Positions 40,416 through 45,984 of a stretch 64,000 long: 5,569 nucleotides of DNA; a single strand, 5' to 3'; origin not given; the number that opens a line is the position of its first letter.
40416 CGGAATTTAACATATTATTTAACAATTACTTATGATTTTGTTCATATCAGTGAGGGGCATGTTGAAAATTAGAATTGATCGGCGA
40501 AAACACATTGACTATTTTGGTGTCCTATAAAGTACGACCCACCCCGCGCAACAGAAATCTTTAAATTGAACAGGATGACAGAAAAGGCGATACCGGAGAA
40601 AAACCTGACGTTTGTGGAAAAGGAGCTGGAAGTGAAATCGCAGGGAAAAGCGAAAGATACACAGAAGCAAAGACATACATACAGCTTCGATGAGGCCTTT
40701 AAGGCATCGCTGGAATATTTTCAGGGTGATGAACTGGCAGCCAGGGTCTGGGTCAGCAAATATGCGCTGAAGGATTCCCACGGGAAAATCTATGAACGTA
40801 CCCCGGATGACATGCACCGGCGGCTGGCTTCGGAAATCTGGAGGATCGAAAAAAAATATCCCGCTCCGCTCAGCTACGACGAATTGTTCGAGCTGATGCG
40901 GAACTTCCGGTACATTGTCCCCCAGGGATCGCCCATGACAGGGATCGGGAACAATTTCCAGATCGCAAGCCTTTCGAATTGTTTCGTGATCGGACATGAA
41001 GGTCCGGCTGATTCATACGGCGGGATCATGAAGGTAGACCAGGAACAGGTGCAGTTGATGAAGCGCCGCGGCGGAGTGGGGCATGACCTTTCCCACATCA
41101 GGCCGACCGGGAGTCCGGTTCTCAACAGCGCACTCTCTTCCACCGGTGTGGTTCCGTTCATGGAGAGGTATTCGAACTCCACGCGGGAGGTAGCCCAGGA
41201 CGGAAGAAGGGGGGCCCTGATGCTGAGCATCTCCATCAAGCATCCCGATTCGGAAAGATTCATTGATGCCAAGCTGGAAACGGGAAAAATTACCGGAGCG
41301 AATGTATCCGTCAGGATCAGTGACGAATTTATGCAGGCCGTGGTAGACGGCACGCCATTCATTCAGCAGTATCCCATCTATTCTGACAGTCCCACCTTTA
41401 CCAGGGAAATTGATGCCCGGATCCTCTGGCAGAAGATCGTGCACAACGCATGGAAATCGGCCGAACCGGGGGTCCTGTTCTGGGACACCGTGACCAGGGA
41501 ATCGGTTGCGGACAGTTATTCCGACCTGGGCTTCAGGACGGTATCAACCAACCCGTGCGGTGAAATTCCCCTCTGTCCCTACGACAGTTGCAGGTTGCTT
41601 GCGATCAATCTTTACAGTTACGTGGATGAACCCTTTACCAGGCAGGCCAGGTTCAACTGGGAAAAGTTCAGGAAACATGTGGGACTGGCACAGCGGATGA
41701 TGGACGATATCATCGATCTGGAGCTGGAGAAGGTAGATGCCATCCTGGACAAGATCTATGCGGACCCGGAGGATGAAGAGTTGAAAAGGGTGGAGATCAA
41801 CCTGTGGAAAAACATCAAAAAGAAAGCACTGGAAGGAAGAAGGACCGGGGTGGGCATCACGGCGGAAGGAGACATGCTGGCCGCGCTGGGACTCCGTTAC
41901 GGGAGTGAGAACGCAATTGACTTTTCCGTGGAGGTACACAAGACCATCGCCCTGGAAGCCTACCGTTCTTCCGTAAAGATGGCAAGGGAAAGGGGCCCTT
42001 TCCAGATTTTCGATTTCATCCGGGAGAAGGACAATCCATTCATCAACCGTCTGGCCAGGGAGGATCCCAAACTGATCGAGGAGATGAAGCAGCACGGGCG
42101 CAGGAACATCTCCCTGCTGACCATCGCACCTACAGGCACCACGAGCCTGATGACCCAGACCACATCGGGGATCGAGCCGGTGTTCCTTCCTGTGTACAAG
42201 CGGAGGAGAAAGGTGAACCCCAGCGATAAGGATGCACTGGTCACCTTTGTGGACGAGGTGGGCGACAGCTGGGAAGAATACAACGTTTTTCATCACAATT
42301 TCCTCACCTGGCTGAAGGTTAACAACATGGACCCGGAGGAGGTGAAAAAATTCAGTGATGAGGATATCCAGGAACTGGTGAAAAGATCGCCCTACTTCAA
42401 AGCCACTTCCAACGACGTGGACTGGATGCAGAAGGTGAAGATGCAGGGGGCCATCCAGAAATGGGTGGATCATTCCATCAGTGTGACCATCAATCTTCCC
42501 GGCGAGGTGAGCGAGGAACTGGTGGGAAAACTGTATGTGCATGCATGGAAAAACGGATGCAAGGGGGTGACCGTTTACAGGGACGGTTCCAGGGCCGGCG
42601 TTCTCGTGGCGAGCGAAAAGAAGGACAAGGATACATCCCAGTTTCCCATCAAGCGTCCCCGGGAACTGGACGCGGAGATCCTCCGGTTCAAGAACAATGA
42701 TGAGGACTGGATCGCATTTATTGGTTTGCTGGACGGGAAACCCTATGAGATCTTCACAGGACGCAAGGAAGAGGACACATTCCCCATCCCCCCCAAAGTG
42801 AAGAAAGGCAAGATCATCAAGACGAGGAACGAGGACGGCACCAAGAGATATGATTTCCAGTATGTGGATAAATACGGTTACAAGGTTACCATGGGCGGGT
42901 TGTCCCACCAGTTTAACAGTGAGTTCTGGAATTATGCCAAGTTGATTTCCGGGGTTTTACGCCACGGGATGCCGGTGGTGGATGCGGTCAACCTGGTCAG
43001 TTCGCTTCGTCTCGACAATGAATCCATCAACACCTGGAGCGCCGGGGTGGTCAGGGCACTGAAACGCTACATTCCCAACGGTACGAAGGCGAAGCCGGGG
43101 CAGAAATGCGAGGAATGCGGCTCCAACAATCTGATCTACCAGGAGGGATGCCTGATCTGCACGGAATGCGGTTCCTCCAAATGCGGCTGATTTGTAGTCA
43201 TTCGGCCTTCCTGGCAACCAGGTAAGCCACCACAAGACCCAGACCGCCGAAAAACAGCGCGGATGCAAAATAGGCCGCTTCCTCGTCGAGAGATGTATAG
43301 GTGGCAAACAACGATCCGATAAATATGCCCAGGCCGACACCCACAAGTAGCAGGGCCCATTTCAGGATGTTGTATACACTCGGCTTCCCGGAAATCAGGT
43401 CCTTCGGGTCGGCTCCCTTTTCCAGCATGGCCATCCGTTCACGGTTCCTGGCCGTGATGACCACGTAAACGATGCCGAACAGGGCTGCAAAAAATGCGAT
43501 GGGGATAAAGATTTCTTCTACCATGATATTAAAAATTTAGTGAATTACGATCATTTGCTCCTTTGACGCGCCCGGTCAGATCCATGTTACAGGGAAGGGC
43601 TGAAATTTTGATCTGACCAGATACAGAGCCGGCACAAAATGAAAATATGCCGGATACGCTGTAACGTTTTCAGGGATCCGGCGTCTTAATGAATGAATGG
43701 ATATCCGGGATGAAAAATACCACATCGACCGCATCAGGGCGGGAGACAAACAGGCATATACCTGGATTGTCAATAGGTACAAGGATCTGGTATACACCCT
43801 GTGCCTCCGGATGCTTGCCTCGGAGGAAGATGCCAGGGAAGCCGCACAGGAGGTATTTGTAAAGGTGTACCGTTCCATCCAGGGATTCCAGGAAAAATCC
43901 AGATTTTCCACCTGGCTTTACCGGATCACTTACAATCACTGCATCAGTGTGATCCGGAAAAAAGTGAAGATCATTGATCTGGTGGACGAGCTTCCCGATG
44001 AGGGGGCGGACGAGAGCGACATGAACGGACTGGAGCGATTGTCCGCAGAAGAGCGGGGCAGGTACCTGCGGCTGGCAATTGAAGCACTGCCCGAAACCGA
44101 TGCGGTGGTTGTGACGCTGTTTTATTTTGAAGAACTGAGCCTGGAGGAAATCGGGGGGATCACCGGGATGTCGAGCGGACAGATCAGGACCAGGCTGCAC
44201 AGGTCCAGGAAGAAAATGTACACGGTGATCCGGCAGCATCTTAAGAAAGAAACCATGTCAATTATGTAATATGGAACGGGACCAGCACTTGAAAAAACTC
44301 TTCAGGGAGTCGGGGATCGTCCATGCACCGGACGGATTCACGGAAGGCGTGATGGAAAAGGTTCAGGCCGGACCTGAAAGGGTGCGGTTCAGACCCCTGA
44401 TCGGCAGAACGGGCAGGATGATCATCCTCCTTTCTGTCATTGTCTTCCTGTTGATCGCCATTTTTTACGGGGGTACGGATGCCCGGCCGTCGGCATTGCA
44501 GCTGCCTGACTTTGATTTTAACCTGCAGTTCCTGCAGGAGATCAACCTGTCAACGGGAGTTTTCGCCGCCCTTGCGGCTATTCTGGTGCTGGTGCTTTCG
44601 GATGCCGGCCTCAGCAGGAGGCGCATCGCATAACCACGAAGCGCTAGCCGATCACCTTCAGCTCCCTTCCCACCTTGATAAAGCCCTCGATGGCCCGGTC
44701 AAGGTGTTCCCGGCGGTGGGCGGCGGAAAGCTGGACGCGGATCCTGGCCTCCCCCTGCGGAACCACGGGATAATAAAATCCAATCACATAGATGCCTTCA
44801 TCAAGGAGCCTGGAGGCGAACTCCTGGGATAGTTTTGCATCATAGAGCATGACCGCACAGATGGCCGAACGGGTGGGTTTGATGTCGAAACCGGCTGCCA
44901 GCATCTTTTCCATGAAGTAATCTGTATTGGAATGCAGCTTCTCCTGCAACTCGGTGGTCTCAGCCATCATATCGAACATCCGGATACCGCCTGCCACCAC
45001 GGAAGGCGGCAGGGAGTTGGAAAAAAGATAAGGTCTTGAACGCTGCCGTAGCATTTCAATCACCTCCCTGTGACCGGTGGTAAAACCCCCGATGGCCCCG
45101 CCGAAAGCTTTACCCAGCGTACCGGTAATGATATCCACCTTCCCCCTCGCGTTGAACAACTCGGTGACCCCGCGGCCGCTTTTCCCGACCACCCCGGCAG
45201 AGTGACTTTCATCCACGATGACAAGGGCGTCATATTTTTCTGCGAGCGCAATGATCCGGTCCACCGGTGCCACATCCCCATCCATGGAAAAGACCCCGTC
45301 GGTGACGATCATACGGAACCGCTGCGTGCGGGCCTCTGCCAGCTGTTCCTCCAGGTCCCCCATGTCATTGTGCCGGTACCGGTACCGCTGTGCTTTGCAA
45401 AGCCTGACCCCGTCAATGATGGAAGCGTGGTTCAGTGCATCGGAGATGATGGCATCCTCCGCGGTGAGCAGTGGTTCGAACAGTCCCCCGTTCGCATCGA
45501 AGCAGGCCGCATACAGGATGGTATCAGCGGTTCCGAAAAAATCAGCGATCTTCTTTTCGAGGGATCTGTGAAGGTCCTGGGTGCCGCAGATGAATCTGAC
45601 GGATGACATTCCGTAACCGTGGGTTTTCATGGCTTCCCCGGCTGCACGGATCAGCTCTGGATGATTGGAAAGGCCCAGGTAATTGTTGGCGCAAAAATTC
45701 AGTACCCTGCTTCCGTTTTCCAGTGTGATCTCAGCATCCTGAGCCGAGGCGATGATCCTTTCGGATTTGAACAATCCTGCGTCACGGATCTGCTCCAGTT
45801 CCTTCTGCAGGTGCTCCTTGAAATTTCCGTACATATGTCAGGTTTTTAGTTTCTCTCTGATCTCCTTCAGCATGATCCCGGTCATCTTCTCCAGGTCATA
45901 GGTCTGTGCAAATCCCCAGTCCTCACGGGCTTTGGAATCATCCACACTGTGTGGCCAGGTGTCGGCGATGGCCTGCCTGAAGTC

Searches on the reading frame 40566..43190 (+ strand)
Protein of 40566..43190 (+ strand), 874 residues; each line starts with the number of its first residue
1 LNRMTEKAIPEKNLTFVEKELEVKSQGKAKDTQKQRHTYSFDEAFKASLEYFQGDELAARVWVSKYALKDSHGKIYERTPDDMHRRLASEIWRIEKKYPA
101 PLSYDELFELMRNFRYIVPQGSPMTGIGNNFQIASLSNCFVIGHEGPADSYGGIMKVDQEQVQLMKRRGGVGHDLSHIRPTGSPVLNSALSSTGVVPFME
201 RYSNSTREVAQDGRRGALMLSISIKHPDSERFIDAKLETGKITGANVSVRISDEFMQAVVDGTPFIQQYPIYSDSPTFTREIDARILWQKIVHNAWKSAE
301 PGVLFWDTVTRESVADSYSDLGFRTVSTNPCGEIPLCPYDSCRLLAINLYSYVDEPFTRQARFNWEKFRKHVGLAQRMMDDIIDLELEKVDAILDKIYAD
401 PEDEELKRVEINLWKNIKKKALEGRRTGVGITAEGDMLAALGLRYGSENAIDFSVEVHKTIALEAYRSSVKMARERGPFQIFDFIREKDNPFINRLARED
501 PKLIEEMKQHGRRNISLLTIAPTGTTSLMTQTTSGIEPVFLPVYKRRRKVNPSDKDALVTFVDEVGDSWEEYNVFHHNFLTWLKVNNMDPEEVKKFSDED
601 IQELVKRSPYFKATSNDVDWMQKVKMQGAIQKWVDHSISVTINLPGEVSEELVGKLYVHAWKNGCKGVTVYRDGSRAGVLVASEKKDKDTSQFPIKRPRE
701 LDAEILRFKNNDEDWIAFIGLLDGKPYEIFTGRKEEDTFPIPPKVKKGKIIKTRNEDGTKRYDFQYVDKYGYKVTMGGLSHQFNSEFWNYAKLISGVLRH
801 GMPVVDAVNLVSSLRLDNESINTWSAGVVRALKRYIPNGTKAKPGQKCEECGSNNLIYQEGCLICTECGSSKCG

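Call 10: search_protein_families(library=pfam, proteins=[window:40566-43190:+], max_evalue=0.001)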
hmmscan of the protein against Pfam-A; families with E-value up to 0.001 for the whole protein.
window:40566-43190:+ (874 aa): 2 families
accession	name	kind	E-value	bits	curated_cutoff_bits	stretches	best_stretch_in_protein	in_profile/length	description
PF02867.20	Ribonuc_red_lgC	-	3.1e-95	320.2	23.9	1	137-671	1-523/523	Ribonucleotide reductase, barrel domain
PF00317.26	Ribonuc_red_lgN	-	1.9e-07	31.5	28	1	55-119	4-65/77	Ribonucleotide reductase, all-alpha domain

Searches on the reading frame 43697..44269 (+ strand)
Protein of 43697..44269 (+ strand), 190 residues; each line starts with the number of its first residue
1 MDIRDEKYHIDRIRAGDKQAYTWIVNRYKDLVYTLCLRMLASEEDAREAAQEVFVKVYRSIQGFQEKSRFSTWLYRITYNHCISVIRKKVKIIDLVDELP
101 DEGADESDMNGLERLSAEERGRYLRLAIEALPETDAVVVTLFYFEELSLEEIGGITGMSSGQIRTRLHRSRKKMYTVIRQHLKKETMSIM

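Call 10: search_protein_families(library=pfam, proteins=[window:43697-44269:+], max_evalue=0.001)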
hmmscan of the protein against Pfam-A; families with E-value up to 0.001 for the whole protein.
window:43697-44269:+ (190 aa): 3 families
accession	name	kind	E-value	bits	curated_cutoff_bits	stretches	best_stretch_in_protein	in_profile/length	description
PF04542.20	Sigma70_r2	-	3.9e-18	65.4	24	1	25-89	2-68/71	Sigma-70 region 2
PF08281.18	Sigma70_r4_2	-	1.5e-14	53.7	25.7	1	123-174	3-54/54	Sigma-70, region 4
PF04545.22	Sigma70_r4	-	1.1e-09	38.1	24.1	1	127-174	1-48/50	Sigma-70, region 4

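Call 55: search_protein_families(library=ncbifam, proteins=[window:43697-44269:+], max_evalue=0.00001)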
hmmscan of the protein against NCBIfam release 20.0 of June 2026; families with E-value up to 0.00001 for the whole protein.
window:43697-44269:+ (190 aa): 79 families (the best 25 are shown)
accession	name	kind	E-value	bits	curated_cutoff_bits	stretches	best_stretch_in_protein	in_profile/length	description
NF007223.0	PRK09641.1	equivalog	4.5e-38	131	209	1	7-178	6-184/187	RNA polymerase sigma factor SigW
TIGR02948.1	SigW_bacill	equivalog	4.3e-35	121.5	243.1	1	7-177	6-183/187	RNA polymerase sigma factor SigW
TIGR02937.1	sigma70-ECF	superfamily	4.9e-31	107.6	42.9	1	24-175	6-162/165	sigma-70 family RNA polymerase sigma factor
NF004113.0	PRK05602.1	equivalog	1.6e-29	103.1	208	1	10-183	36-206/211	RNA polymerase sigma factor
NF008888.0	PRK11922.1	equivalog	1.8e-27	96.5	204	1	8-187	19-205/231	RNA polymerase sigma factor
TIGR02939.1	RpoE_Sigma70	equivalog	3.1e-27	95.8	236.15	1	8-179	9-187/190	RNA polymerase sigma factor RpoE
NF009166.1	PRK12513.1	equivalog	5.4e-27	94.8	206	1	10-174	13-182/193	RNA polymerase sigma factor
NF009168.0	PRK12515.1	subfamily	5.9e-27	94.4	236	1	8-181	11-182/189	RNA polymerase sigma factor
NF006930.0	PRK09415.1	subfamily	6.6e-26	91.2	198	1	19-179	16-176/179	RNA polymerase factor sigma C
NF058625.1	sigma_PG0214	equivalog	7.3e-26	90.9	130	1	18-181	3-164/170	GFO_1088 family ECF-type sigma factor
TIGR02954.1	Sig70_famx3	hypoth_equivalog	3.2e-25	88.8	188.5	1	11-179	8-168/170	RNA polymerase sigma-70 factor, TIGR02954 family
NF009172.0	PRK12519.1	subfamily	1.2e-24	86.9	222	1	10-179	20-190/194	RNA polymerase sigma factor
NF009190.0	PRK12538.1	equivalog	1.8e-24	86.8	303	1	6-182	50-223/233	RNA polymerase sigma factor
NF007229.0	PRK09647.1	equivalog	3.1e-24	85.5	265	1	21-185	46-209/220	RNA polymerase sigma factor SigE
NF007225.0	PRK09643.1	equivalog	1e-23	84.1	190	1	12-184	20-188/204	RNA polymerase sigma factor SigM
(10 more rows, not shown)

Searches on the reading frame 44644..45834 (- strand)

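Call 10: search_protein_families(library=pfam, proteins=[window:44644-45834:-], max_evalue=0.001)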
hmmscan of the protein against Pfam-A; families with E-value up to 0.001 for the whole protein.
window:44644-45834:- (396 aa): 2 families
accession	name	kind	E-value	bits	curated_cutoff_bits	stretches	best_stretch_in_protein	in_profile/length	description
PF00155.27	Aminotran_1_2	-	1.5e-66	225.5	19.7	1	43-383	2-359/361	Aminotransferase class I and II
PF00266.25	Aminotran_5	-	8.1e-06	25.5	21.5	1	89-213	45-180/371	Aminotransferase class-V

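Call 55: search_protein_families(library=ncbifam, proteins=[window:44644-45834:-], max_evalue=0.00001)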
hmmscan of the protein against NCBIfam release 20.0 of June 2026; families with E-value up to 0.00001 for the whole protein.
window:44644-45834:- (396 aa): 14 families
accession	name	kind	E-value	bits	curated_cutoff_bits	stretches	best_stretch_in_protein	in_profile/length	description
TIGR01822.1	2am3keto_CoA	equivalog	3.7e-205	681.3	493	1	5-395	1-393/393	glycine C-acetyltransferase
NF005394.0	PRK06939.1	equivalog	3e-190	632.1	460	1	1-395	1-397/397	glycine C-acetyltransferase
TIGR01825.1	gly_Cac_T_rel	subfamily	1.1e-132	442.4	535.4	1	9-395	1-385/385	BioF/Kbl family PLP-dependent acyltransferase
TIGR00858.1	bioF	equivalog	4.3e-113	377.8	426.45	1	24-383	4-362/365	8-amino-7-oxononanoate synthase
NF047600.1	SerpalmtaseCFB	equivalog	1.8e-105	352.9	640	1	11-394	13-394/395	serine palmitoyltransferase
NF047599.1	SerpalmtaseBetaP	equivalog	1.3e-95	320.4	500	1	9-392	10-393/394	serine palmitoyltransferase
TIGR01821.1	5aminolev_synth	equivalog_domain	7.5e-83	278.6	338.55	1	5-393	3-398/402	5-aminolevulinate synthase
NF047603.1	SerpalmtaseAlphaP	equivalog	6.3e-73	245.7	670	1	32-395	35-399/399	serine palmitoyltransferase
NF005526.0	PRK07179.1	equivalog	2.1e-56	191.3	428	1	43-383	55-390/407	alpha-hydroxyketone-type quorum-sensing autoinducer synthase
NF005697.0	PRK07505.1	subfamily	1.4e-53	182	342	1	13-382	21-392/405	hypothetical protein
NF004608.1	PRK05937.1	equivalog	8.3e-35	120.2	399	1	42-377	2-334/366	8-amino-7-oxononanoate synthase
NF000586.1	PRK00011.1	subfamily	1.9e-09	36.8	335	1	142-345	125-326/404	serine hydroxymethyltransferase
NF002877.0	PRK03317.1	equivalog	1.2e-06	27.6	409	1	165-350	158-337/374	histidinol-phosphate transaminase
NF041364.1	GntC_guanitoxin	equivalog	5e-06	25.7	415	1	191-383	156-351/356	guanitoxin biosynthesis PLP-dependent (S)-gamma-hydroxy-L-arginine cyclodehydratase GntC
